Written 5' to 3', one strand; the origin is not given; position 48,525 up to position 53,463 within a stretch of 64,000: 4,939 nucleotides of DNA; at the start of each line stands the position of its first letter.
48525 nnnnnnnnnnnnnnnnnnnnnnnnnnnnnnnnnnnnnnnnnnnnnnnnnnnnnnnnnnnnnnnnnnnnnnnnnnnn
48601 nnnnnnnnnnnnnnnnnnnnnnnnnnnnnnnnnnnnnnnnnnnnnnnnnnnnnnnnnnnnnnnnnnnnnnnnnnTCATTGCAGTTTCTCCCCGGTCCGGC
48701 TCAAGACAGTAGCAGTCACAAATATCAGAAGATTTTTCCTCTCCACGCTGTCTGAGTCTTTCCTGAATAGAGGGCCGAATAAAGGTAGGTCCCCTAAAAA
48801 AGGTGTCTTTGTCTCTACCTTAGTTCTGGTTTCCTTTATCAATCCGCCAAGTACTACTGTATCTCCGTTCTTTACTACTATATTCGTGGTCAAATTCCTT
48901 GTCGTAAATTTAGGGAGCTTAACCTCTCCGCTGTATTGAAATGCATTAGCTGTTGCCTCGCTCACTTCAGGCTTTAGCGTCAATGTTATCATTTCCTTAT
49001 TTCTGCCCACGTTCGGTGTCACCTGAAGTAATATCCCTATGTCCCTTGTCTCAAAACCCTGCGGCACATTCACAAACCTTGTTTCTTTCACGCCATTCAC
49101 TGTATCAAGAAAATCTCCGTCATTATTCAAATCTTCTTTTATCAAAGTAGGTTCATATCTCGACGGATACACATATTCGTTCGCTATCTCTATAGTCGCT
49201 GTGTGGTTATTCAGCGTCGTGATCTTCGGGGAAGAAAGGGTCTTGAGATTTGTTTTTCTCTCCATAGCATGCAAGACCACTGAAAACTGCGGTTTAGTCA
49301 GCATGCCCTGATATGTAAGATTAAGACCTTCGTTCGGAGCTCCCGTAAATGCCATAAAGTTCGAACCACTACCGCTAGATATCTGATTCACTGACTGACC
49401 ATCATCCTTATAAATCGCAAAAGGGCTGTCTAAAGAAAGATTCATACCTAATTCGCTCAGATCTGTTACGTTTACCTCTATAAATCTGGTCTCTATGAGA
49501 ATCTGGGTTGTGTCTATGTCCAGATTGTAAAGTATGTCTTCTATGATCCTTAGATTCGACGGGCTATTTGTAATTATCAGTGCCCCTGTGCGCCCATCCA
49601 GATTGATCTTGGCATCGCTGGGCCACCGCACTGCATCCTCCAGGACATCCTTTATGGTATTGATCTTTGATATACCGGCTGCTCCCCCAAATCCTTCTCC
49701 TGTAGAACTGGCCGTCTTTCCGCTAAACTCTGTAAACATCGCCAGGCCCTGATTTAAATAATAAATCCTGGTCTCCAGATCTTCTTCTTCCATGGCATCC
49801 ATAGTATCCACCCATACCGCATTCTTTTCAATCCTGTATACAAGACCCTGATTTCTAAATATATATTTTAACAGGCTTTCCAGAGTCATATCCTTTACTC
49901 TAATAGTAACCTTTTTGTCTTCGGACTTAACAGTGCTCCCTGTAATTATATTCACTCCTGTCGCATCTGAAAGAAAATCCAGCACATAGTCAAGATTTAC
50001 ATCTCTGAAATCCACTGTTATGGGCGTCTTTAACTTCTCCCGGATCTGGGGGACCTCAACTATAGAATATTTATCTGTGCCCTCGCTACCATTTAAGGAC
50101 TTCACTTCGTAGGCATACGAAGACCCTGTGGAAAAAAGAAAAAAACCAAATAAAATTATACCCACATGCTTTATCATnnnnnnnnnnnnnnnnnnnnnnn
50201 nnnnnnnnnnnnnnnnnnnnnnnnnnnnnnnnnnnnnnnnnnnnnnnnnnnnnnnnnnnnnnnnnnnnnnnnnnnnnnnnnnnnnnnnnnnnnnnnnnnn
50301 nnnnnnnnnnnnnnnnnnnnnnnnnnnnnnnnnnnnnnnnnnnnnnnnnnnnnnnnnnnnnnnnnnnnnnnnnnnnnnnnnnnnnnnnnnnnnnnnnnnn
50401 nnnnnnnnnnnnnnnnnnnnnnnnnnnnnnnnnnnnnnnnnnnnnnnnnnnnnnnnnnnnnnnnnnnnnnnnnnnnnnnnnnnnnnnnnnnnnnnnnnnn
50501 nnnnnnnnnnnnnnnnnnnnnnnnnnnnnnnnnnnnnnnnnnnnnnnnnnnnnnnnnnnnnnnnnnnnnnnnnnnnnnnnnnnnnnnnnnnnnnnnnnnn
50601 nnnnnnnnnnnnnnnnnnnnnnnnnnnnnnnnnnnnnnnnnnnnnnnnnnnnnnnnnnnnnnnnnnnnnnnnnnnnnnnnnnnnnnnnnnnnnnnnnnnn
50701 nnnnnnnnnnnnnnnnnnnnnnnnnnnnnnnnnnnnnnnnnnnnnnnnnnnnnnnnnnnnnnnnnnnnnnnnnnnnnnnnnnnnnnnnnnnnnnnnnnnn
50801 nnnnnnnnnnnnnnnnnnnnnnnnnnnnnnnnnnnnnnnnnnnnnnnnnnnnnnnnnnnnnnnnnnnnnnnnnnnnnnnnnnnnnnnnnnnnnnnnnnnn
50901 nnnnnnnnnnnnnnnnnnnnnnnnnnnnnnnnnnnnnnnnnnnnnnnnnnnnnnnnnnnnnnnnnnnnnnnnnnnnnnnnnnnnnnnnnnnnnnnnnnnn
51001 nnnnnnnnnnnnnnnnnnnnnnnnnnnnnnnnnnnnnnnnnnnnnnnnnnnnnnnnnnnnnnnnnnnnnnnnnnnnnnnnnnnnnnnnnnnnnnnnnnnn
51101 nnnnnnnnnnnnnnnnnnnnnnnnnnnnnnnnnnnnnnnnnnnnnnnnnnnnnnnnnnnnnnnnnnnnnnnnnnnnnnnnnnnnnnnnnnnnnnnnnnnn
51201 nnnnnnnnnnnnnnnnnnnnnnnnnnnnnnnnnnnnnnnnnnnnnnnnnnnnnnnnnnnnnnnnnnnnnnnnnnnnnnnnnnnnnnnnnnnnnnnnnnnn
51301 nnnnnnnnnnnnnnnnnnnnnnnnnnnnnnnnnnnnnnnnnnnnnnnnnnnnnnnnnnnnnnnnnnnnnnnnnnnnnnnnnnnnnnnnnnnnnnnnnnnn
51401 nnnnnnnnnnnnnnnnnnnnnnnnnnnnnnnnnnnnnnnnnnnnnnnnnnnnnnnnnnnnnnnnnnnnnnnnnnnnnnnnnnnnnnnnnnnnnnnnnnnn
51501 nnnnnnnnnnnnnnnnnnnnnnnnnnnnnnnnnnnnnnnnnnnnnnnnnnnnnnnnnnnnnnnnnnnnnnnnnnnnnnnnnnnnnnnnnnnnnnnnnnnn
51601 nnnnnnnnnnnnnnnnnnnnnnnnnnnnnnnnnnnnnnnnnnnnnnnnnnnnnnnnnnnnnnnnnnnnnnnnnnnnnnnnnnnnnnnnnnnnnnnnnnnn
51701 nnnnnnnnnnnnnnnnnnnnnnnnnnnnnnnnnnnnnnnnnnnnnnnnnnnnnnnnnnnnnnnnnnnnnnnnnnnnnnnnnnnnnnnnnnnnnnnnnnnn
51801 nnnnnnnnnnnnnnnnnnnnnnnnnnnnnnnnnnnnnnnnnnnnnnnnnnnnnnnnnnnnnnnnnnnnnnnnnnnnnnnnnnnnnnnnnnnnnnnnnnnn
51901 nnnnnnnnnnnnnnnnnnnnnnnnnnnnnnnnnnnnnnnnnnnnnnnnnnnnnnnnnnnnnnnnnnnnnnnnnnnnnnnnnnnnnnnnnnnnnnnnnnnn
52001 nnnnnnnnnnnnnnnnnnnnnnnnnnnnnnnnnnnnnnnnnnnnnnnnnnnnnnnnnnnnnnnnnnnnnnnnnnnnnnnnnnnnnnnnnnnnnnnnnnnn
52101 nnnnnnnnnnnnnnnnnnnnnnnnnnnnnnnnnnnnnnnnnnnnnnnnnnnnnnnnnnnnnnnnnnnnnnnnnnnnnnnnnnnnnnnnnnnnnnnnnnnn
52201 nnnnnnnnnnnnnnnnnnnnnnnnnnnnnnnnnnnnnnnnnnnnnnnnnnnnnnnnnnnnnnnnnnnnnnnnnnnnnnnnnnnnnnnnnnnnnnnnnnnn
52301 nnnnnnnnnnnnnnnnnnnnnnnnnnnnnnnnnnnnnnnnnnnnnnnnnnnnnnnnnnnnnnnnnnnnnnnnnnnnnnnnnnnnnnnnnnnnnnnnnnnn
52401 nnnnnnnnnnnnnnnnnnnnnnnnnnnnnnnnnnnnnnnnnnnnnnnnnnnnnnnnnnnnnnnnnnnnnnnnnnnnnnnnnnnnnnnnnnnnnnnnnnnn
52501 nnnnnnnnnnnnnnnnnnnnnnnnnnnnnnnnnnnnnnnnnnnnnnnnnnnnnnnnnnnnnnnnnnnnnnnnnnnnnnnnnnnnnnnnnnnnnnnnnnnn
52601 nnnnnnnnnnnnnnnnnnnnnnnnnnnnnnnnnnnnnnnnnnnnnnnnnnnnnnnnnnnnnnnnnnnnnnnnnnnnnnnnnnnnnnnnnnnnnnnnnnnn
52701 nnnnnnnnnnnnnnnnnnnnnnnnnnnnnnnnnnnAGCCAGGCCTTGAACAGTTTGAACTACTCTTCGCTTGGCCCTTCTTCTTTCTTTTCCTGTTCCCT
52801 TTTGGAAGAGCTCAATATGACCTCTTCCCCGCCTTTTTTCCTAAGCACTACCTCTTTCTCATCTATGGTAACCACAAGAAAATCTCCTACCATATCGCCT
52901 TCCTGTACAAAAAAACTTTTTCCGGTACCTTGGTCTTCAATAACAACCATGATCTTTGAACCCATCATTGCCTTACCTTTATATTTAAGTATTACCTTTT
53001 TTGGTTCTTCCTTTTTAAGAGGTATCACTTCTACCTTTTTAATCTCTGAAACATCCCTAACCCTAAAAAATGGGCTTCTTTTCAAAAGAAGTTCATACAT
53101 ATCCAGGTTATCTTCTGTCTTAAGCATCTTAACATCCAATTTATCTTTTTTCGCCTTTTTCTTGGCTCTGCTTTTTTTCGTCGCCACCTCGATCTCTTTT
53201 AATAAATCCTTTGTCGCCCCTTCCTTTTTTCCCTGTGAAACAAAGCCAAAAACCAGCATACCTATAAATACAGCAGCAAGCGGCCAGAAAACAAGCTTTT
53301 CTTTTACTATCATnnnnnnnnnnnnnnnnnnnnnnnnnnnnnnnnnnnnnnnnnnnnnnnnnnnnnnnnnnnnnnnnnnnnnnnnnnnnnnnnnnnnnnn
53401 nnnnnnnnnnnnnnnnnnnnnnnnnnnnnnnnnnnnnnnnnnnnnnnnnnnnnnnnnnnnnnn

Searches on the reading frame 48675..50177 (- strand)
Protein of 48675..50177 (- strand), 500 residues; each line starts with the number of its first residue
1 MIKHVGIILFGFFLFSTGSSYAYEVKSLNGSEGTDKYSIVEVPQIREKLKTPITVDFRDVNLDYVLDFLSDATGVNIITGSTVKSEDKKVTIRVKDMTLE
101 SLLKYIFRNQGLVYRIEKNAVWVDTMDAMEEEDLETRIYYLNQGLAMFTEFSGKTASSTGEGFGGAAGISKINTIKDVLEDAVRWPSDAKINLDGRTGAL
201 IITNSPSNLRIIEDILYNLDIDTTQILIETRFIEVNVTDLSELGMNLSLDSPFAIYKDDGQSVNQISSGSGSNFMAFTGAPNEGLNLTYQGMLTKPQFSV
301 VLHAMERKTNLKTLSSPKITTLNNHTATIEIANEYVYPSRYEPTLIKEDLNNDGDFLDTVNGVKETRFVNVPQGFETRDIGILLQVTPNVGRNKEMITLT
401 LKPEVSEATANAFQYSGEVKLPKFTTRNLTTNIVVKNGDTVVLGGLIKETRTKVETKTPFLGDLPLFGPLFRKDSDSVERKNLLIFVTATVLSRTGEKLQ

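Call 6: search_protein_families(library=pfam, proteins=[window:48675-50177:-], max_evalue=0.1)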
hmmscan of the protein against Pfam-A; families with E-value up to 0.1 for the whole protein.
window:48675-50177:- (500 aa): 5 families
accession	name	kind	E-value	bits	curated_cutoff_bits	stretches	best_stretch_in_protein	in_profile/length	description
PF00263.26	Secretin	-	2.7e-40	138.2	27.5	1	304-492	1-168/169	Bacterial type II and III secretion system protein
PF07660.19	STN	-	5.1e-08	33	28.4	1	76-122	2-48/52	Secretin and TonB N terminus short domain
PF16344.10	FecR_C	-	1.4e-05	25.5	24.4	1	57-122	4-69/70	FecR, C-terminal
PF03958.22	Secretin_N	-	7.6e-05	23.3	28.2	1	174-224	13-68/69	Bacterial type II/III secretion system short domain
PF21305.2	type_II_gspD_N0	-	0.086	13.1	27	0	55-95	1-38/71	GspD-like, N0 domain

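Call 7: search_protein_families(library=ncbifam, proteins=[window:48675-50177:-], max_evalue=0.1)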
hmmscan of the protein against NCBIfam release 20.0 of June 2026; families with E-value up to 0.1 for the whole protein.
window:48675-50177:- (500 aa): 9 families
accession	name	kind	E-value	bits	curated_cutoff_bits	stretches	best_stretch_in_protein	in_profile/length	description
NF042912.1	Amuc_1098_fam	equivalog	7.7e-64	216.1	750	3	418-499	722-803/805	Amuc_1098 family type IV pilus outer membrane protein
TIGR02517.1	type_II_gspD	equivalog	1.3e-61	208.9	351.35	1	116-494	216-592/600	type II secretion system secretin GspD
TIGR02515.1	IV_pilus_PilQ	subfamily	5.8e-53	180.4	284.35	2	52-337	3-300/428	type IV pilus secretin PilQ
TIGR02519.1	pilus_MshL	equivalog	1.8e-42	145.3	250.2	1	193-492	3-290/290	pilus (MSHA type) biogenesis protein MshL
NF010083.0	PRK13568.1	equivalog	1.6e-30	106.3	554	2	384-492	312-417/419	DNA uptake porin HofQ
TIGR02516.1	type_III_yscC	equivalog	1.3e-28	99.8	238.45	2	380-492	347-461/463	type III secretion system outer membrane ring subunit SctC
NF011873.0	PRK15346.1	equivalog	2e-22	79.6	524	2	376-491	379-493/499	EscC/YscC/HrcC family type III secretion system outer membrane ring protein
NF007851.2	PRK10560.1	exception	5e-21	75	598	2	384-493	304-410/412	DNA uptake porin HofQ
TIGR02520.1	pilus_B_mal_scr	equivalog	8.8e-10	37.7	287.65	1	169-453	214-479/513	PilN family type IVB pilus formation outer membrane protein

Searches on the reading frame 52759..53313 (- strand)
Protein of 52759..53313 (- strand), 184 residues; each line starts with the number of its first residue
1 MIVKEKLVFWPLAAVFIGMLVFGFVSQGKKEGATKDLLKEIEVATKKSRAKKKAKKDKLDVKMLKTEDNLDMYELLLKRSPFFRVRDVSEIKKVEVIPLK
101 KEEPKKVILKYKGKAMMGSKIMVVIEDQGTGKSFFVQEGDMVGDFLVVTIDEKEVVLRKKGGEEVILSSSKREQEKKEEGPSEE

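Call 6: search_protein_families(library=pfam, proteins=[window:52759-53313:-], max_evalue=0.1)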
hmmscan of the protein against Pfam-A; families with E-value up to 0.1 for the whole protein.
window:52759-53313:- (184 aa): 1 family
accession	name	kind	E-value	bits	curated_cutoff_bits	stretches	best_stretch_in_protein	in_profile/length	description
PF16537.11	T2SSB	-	0.016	15.3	28.4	0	136-161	27-53/60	Type II secretion system protein B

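Call 7: search_protein_families(library=ncbifam, proteins=[window:52759-53313:-], max_evalue=0.1)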
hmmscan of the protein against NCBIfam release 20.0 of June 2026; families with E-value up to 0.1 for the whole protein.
window:52759-53313:- (184 aa): 1 family
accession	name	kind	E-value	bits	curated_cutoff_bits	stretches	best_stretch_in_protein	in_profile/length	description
NF041515.1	GspC_delta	equivalog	2.2e-05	24.4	150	1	8-179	3-174/311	type II secretion system protein GspC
